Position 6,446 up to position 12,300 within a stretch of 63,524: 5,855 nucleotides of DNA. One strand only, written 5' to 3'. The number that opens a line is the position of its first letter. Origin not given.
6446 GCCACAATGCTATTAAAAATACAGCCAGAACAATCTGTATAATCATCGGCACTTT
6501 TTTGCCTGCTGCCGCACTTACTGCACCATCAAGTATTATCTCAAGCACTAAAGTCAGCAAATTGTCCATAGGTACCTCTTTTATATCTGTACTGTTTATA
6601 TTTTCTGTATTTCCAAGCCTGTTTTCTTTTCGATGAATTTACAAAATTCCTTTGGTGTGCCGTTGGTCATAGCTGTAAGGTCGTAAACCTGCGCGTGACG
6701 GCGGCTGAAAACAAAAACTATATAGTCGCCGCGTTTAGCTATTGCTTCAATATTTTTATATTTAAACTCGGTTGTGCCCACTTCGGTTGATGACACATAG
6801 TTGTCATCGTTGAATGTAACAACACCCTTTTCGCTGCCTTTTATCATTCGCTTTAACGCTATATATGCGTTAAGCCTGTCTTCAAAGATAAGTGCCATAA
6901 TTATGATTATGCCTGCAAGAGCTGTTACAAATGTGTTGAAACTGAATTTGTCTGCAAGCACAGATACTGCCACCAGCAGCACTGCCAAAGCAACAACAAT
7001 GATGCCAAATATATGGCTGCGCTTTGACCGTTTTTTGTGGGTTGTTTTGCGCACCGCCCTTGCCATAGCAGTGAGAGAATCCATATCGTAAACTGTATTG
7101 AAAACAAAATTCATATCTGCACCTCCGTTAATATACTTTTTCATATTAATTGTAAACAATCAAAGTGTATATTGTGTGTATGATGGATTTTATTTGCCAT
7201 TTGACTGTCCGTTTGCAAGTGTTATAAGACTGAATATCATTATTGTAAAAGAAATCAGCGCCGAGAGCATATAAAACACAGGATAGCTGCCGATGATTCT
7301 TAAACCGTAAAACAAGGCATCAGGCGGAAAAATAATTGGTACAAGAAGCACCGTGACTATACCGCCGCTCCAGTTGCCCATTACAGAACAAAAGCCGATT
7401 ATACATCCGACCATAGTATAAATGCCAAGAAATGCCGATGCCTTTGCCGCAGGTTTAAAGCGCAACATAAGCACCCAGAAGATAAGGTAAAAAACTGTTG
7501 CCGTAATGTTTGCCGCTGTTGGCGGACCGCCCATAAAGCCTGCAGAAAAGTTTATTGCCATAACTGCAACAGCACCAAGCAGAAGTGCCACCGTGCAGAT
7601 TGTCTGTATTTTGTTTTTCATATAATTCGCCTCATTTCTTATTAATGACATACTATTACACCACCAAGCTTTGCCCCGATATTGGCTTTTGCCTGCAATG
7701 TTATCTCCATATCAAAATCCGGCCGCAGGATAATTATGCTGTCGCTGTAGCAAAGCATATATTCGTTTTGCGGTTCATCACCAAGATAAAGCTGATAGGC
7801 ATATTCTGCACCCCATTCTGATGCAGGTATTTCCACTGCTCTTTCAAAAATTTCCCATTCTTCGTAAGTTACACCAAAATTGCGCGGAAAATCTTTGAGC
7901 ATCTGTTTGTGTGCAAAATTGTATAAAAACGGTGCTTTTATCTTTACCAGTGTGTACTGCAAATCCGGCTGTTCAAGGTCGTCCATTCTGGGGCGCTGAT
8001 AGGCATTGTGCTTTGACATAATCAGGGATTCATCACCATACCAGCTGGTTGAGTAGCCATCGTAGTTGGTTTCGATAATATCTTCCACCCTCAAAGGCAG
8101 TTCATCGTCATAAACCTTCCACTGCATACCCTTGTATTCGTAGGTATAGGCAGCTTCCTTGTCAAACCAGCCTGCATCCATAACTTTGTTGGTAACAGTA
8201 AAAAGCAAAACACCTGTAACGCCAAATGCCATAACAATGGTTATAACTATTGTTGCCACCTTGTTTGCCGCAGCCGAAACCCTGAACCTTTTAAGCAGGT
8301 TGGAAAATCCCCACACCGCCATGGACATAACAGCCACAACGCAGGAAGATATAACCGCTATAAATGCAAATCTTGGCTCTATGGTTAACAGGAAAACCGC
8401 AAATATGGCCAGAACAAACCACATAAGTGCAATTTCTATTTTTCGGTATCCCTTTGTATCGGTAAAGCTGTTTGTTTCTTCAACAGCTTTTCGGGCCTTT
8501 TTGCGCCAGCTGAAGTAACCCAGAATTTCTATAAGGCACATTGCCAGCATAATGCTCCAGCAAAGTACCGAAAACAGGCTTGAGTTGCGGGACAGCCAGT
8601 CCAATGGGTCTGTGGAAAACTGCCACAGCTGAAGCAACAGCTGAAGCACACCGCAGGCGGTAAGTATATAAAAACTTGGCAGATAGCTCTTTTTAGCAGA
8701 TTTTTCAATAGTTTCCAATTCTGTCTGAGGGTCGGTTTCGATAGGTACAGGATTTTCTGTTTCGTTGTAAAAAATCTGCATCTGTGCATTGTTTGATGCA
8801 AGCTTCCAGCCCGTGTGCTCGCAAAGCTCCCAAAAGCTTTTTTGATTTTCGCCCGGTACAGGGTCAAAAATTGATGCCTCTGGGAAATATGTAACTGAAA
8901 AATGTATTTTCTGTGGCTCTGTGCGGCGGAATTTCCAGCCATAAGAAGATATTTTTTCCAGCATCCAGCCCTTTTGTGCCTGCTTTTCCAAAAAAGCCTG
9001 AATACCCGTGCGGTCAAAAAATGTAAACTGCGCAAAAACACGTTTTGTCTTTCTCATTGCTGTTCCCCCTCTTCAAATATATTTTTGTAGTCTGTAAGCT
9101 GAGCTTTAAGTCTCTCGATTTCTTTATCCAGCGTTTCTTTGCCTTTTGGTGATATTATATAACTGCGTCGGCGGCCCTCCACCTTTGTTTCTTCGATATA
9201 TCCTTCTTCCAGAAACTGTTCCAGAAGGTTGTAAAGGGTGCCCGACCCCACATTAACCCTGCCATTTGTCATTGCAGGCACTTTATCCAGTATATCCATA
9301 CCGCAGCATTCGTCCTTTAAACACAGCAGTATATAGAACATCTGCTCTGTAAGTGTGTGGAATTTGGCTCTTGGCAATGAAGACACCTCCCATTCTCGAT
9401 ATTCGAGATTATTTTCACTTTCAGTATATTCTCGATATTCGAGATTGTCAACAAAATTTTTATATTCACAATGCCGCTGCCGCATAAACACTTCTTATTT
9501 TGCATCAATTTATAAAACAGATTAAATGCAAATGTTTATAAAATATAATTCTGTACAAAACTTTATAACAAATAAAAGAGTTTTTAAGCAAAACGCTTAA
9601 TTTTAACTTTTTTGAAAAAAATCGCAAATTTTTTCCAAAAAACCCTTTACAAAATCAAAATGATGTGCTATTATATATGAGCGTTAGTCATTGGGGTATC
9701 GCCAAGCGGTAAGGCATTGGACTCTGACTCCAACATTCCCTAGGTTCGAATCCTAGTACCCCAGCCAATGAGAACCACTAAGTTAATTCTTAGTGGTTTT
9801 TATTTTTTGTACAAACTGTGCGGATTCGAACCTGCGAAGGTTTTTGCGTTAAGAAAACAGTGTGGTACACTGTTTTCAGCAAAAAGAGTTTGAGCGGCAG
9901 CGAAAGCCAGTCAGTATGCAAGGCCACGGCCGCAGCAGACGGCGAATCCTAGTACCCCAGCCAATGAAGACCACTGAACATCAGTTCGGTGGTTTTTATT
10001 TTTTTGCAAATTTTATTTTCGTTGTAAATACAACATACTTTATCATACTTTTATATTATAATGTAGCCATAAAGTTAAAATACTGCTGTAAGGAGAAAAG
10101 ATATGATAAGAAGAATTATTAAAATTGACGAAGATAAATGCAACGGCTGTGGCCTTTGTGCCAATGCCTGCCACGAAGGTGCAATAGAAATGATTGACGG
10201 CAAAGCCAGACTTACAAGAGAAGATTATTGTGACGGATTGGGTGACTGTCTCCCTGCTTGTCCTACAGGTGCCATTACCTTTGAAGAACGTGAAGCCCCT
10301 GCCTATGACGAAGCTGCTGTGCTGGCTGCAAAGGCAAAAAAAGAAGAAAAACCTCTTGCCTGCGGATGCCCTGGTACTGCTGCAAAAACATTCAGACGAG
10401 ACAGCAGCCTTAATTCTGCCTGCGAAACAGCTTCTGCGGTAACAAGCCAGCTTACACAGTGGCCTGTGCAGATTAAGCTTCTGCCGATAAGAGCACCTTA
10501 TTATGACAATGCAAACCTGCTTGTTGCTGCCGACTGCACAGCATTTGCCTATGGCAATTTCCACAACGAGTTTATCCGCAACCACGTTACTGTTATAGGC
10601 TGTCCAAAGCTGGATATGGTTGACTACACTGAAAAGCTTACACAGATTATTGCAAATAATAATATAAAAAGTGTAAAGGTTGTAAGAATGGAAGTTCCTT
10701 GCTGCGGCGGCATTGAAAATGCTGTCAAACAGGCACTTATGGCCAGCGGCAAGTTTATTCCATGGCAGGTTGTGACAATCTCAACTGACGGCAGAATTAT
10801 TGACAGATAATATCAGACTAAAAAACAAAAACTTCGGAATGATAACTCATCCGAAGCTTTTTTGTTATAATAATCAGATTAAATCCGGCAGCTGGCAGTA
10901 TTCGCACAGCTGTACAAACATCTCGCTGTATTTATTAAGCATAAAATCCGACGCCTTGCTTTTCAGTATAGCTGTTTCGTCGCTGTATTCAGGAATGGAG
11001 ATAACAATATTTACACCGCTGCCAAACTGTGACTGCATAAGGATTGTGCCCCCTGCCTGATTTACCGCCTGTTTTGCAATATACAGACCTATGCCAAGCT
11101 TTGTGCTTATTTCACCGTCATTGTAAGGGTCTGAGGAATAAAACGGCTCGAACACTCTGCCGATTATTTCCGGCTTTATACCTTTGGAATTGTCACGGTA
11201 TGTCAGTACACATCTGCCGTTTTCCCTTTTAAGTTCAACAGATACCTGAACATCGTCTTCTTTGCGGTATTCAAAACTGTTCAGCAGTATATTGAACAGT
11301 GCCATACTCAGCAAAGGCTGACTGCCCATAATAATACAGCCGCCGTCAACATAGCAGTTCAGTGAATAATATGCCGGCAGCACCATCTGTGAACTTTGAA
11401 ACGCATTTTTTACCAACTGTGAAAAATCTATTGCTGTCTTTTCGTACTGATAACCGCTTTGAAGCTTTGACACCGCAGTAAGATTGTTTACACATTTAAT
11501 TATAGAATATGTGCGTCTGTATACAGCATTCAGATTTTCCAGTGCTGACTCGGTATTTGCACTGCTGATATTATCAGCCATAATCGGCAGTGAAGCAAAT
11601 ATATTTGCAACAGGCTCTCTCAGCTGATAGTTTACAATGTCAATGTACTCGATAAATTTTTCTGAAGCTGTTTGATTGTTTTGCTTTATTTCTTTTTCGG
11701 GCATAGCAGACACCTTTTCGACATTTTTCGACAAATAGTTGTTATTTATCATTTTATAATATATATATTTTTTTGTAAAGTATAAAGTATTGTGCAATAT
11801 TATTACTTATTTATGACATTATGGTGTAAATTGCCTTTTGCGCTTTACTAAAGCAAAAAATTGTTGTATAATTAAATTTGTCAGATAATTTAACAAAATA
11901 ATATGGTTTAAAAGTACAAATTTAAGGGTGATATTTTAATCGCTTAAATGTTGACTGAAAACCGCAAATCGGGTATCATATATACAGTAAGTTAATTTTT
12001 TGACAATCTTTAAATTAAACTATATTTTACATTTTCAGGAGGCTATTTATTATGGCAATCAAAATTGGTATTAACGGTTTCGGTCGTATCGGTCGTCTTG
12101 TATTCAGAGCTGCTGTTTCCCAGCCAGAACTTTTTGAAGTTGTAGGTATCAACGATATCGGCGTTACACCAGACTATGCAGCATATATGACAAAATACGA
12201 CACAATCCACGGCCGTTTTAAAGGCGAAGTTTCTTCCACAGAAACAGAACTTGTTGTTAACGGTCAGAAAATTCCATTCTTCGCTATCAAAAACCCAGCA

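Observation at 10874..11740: Histidine-free histidine-kinase-like protein (Tyr at the phospho-acceptor position) preceded by tandem Spo0A-box-like repeats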

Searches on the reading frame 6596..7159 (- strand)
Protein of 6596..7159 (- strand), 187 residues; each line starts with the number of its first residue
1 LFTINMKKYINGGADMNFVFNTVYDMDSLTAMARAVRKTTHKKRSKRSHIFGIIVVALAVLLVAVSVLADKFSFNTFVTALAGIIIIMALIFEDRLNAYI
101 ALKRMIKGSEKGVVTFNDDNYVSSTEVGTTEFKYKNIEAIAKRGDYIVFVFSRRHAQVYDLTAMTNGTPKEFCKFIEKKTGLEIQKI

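Call 29: search_protein_families(library=pfam, proteins=[window:6596-7159:-], max_evalue=0.001)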
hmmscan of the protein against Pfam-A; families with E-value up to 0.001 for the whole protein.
window:6596-7159:- (187 aa): 1 family
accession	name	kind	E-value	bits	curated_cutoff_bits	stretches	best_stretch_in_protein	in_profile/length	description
PF14317.12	YcxB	-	0.00013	22.1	23.3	1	116-158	1-43/61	YcxB-like protein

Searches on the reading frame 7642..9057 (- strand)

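Call 29: search_protein_families(library=pfam, proteins=[window:7642-9057:-], max_evalue=0.001)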
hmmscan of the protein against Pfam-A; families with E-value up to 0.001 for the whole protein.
window:7642-9057:- (471 aa): 1 family
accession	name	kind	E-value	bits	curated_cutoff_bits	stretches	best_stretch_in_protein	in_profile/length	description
PF11193.13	DUF2812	-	5.2e-21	75.4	27.8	1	19-126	5-107/110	Protein of unknown function (DUF2812)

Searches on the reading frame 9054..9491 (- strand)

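Call 29: search_protein_families(library=pfam, proteins=[window:9054-9491:-], max_evalue=0.001)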
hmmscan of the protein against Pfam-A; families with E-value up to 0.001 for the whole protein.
window:9054-9491:- (145 aa): 1 family
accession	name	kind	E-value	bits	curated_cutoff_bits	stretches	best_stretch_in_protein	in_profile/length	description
PF03551.20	PadR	-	1.2e-09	38.4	27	1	60-122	8-74/75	Transcriptional regulator PadR-like family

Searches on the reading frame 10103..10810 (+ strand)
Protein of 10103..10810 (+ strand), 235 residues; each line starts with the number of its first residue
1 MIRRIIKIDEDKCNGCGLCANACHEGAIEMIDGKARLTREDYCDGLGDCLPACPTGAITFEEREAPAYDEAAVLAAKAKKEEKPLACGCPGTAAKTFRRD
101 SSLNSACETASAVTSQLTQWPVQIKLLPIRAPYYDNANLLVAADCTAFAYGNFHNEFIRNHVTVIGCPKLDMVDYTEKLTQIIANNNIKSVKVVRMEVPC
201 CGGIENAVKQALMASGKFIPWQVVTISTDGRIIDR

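Call 29: search_protein_families(library=pfam, proteins=[window:10103-10810:+], max_evalue=0.001)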
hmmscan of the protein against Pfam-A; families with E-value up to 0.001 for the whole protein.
window:10103-10810:+ (235 aa): 9 families
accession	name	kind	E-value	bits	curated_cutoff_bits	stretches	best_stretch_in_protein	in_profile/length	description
PF00037.32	Fer4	-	3.7e-12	46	21.1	2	6-29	1-24/24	4Fe-4S binding domain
PF12838.12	Fer4_7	-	1.1e-11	45.4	27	1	12-57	1-52/52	4Fe-4S dicluster domain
PF12837.12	Fer4_6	-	2e-11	43.7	25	1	5-28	1-24/24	4Fe-4S binding domain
PF14697.11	Fer4_21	-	1e-08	35.6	35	1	7-59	2-58/59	4Fe-4S dicluster domain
PF13237.11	Fer4_10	-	2.7e-07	30.8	25.5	1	6-54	2-53/53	4Fe-4S dicluster domain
PF13187.11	Fer4_9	-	2.2e-06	28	27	1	12-58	1-52/52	4Fe-4S dicluster domain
PF12797.12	Fer4_2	-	3.8e-06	27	24.5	1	5-24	2-21/22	4Fe-4S binding domain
PF25160.1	LdpA_Fe-S-bd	-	3.9e-05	23.8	27.6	0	8-31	23-46/49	LdpA Fe-S cluster-binding domain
PF13484.11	Fer4_16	-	0.00017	22.8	30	0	47-78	6-37/66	4Fe-4S double cluster binding domain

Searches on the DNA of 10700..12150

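Call 64: search_rna_families(source=window, start=10700, end=12150, threshold=evalue, max_evalue=1)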
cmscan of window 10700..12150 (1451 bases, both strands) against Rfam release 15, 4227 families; matches with E-value up to 1: 2.
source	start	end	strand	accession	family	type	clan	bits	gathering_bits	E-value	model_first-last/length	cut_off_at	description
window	12053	12112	+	RF00330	snoZ43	Gene; snRNA; snoRNA; CD-box;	-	20.1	43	0.49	1-100/100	no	Small nucleolar RNA Z43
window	10806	10885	-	RF00885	MIR821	Gene; miRNA;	-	19.3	249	0.72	1-275/275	no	MIR821 microRNA precursor family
